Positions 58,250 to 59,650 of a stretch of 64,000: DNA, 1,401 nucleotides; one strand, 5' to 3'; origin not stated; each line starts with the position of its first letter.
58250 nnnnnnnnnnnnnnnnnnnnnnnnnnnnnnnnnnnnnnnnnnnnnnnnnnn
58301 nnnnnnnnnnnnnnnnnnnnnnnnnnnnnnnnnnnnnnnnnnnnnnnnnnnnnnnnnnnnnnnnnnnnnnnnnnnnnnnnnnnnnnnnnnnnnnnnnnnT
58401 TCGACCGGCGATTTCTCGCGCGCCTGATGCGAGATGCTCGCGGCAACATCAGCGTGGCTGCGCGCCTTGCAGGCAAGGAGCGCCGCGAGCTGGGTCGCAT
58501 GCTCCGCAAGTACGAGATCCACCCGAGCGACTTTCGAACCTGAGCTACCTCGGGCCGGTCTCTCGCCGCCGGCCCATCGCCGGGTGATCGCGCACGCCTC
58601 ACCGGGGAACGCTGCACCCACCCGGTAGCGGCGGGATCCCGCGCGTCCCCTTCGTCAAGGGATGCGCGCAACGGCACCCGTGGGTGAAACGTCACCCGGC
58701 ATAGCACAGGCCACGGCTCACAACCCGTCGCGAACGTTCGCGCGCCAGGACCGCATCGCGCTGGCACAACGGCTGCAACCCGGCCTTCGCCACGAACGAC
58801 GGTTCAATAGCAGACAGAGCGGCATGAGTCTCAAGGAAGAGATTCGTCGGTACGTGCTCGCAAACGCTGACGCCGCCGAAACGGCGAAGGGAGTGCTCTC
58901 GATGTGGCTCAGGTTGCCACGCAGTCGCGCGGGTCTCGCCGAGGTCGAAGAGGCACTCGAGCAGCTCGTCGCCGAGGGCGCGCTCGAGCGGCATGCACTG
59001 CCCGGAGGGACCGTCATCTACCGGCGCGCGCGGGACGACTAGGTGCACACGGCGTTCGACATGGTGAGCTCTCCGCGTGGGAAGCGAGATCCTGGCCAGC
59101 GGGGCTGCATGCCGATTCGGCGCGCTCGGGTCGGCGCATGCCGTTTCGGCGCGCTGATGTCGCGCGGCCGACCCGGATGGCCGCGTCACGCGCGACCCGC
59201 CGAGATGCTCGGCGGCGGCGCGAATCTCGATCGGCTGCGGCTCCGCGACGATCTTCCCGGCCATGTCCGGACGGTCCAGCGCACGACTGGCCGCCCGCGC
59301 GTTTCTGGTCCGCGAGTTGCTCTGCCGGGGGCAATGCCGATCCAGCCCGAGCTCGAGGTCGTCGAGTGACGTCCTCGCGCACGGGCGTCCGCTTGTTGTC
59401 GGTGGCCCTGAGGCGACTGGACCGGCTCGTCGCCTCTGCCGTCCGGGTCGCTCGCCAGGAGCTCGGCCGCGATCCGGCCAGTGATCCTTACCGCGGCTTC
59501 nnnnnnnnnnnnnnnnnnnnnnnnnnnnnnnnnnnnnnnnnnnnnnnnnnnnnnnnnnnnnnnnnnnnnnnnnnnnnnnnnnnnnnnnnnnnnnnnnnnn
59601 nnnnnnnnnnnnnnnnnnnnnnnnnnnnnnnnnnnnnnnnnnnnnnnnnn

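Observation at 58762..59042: Sigma-54 promoter-like element plus a tiny ORF between the EBP and the eCIS ATPase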

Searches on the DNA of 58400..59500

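Call 48: search_rna_families(source=window, start=58400, end=59500, threshold=evalue, max_evalue=1)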
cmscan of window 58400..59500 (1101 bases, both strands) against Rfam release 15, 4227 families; matches with E-value up to 1: 1.
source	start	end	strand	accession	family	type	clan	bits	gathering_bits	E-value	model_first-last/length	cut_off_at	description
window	58923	58985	+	RF01781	ASdes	Gene; sRNA;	-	18.1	40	0.44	1-68/68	no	ASdes TB sRNA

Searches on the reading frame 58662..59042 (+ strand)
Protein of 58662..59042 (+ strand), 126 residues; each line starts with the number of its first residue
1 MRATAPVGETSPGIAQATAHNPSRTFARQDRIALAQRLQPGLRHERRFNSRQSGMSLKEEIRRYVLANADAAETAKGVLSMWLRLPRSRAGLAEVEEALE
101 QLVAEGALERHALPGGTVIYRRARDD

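Call 5: search_protein_families(library=pfam, proteins=[window:58662-59042:+], max_evalue=1)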
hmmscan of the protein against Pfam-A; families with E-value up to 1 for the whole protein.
window:58662-59042:+ (126 aa): 1 family
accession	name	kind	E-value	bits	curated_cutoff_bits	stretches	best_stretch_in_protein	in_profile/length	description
PF21351.2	TetR_C_41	-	0.023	15.4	27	1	55-111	14-64/108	Tetracyclin repressor-like, C-terminal domain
